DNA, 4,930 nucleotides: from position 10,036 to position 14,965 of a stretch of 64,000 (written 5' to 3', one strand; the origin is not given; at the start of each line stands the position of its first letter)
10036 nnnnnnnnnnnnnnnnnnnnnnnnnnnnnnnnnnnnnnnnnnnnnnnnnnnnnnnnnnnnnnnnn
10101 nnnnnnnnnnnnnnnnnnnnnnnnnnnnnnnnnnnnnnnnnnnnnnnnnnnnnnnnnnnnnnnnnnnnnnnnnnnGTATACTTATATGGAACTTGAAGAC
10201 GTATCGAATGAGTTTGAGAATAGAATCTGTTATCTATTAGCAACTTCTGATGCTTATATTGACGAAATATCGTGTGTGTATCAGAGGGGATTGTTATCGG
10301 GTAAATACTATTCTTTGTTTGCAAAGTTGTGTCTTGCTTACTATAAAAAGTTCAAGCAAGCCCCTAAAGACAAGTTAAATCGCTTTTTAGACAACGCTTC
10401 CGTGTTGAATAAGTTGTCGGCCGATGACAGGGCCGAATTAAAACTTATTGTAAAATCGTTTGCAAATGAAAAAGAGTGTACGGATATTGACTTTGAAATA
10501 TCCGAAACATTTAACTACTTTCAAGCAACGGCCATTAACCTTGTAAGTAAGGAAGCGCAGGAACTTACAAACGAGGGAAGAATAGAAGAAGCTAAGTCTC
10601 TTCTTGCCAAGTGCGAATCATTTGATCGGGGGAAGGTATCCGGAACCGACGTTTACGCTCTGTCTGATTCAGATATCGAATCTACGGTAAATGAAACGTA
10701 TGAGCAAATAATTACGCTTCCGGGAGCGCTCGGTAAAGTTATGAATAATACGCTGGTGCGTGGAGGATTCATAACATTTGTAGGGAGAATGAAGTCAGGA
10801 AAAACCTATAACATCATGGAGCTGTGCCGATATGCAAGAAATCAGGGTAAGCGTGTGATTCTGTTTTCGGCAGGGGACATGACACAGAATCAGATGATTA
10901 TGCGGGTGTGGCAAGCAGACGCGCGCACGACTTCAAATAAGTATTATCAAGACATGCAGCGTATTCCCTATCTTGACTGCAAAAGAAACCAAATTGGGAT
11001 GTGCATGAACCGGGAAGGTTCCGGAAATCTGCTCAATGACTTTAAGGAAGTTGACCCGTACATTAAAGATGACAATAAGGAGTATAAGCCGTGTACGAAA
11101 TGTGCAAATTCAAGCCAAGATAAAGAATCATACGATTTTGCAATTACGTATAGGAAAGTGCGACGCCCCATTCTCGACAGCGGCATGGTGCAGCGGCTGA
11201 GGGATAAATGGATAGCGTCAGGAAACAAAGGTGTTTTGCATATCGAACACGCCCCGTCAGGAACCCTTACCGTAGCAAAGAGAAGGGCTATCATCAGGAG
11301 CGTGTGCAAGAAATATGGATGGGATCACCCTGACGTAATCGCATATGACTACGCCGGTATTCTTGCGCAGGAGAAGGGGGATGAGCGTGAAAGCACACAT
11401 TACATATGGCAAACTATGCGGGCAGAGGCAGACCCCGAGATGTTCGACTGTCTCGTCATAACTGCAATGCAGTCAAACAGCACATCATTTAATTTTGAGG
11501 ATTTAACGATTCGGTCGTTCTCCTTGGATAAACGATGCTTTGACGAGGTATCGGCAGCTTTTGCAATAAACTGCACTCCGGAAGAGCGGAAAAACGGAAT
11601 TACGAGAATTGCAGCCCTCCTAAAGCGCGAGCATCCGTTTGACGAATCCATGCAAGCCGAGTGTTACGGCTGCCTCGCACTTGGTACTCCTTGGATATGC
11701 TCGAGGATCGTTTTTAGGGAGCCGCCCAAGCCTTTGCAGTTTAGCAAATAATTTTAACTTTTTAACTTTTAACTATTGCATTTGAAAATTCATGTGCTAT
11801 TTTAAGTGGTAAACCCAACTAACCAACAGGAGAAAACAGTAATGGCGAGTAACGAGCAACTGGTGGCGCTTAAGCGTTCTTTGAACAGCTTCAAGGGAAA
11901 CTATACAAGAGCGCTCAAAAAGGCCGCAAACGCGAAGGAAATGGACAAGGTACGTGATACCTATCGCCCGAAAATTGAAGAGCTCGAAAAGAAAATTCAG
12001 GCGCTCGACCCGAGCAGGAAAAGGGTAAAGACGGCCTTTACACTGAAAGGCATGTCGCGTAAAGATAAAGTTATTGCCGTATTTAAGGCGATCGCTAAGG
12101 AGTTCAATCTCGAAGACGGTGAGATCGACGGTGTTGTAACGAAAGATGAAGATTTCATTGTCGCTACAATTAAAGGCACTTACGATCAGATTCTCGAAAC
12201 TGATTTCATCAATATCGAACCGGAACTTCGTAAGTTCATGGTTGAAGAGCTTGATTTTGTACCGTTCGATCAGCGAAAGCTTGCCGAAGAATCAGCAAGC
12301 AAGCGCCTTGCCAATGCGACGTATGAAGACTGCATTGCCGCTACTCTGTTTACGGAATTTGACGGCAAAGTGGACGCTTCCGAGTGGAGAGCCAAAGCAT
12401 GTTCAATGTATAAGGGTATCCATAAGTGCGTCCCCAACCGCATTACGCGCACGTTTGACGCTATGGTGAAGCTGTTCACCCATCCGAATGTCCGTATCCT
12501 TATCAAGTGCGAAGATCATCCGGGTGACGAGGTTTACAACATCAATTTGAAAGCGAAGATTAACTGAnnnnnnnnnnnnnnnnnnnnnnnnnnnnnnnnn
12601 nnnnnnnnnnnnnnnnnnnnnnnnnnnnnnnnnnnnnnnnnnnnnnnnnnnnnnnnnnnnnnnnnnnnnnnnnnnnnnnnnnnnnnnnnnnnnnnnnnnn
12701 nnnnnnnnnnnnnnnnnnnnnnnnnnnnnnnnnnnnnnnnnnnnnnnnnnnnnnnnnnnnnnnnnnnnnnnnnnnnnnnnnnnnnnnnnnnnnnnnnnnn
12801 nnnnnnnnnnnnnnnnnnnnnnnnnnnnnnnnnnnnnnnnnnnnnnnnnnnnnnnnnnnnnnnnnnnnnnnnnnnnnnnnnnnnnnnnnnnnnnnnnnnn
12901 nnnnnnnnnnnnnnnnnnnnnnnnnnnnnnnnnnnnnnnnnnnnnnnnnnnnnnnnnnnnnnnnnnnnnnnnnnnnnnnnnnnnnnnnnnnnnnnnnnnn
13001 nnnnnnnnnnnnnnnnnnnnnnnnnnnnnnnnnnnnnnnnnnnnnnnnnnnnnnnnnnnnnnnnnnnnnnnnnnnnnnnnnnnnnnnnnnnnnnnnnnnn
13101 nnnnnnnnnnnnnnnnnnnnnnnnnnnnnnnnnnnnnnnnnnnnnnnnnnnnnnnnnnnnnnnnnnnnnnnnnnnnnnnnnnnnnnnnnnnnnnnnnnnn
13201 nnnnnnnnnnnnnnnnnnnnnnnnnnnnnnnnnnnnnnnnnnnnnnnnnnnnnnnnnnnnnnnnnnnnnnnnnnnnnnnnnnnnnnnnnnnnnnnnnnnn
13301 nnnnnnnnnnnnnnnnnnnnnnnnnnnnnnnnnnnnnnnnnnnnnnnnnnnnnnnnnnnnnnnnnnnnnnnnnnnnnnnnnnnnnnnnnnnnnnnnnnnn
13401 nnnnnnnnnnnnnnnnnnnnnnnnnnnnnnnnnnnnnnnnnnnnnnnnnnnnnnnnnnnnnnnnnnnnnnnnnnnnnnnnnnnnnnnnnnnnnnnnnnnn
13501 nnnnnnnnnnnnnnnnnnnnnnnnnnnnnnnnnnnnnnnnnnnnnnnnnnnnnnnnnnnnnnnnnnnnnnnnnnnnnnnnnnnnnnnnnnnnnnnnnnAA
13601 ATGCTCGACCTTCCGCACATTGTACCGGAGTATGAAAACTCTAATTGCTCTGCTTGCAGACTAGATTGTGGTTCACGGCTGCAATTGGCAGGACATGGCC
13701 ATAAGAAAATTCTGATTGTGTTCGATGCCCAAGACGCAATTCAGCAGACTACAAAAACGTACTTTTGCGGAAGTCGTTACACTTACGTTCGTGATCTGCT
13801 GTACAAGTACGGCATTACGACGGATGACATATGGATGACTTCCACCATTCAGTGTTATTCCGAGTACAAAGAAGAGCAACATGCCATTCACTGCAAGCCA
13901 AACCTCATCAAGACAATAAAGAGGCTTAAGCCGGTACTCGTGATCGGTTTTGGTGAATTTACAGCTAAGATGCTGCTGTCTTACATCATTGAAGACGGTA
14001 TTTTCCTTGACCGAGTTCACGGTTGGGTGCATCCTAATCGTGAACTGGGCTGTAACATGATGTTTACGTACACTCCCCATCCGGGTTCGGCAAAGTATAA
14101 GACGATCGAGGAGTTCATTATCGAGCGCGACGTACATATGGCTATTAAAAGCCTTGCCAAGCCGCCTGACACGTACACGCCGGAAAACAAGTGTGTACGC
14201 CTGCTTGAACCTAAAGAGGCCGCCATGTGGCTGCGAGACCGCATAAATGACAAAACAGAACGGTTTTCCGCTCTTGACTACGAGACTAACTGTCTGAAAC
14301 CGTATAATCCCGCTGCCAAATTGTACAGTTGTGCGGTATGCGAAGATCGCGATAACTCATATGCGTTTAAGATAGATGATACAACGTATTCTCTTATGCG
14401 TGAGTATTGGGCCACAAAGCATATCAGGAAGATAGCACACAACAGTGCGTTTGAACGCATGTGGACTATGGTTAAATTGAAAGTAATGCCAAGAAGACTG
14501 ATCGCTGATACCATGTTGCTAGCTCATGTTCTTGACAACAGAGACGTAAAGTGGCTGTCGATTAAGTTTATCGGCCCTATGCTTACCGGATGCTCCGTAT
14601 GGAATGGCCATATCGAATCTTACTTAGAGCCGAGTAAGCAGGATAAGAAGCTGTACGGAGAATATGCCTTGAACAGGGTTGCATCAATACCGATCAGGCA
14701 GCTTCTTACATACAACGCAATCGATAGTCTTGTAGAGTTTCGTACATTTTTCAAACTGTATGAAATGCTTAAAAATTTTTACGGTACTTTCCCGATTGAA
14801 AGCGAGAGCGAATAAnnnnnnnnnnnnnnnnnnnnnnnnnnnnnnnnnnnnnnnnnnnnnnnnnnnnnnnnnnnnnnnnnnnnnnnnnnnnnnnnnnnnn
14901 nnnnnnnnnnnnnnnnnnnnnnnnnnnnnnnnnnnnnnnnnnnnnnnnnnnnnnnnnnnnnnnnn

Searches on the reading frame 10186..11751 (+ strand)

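Call 29: search_protein_families(library=pfam, proteins=[window:10186-11751:+], max_evalue=0.01)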
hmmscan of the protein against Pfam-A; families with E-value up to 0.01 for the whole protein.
window:10186-11751:+ (521 aa): 1 family
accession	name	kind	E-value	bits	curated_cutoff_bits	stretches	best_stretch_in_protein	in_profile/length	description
PF03796.21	DnaB_C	-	0.00039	20.3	27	1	188-255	14-81/255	DnaB-like helicase C terminal domain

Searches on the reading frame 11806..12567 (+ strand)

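Call 29: search_protein_families(library=pfam, proteins=[window:11806-12567:+], max_evalue=0.01)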
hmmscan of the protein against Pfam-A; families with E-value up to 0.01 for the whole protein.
window:11806-12567:+ (253 aa): 1 family
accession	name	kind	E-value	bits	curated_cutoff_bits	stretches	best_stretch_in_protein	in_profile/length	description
PF25764.1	KIF21A_4th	-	0.0021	18.2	33.1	1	19-85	63-134/183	KIF21A-like domain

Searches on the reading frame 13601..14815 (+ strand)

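Call 29: search_protein_families(library=pfam, proteins=[window:13601-14815:+], max_evalue=0.01)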
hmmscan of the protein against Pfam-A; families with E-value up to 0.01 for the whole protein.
window:13601-14815:+ (404 aa): 2 families
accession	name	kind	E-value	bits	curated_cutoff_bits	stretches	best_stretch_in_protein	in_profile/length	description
PF03167.25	UDG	-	4.1e-08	33.8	24.3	1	34-166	7-125/141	Uracil DNA glycosylase superfamily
PF01612.26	DNA_pol_A_exo1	-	4.9e-05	23.6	23.6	1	224-390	24-172/173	3'-5' exonuclease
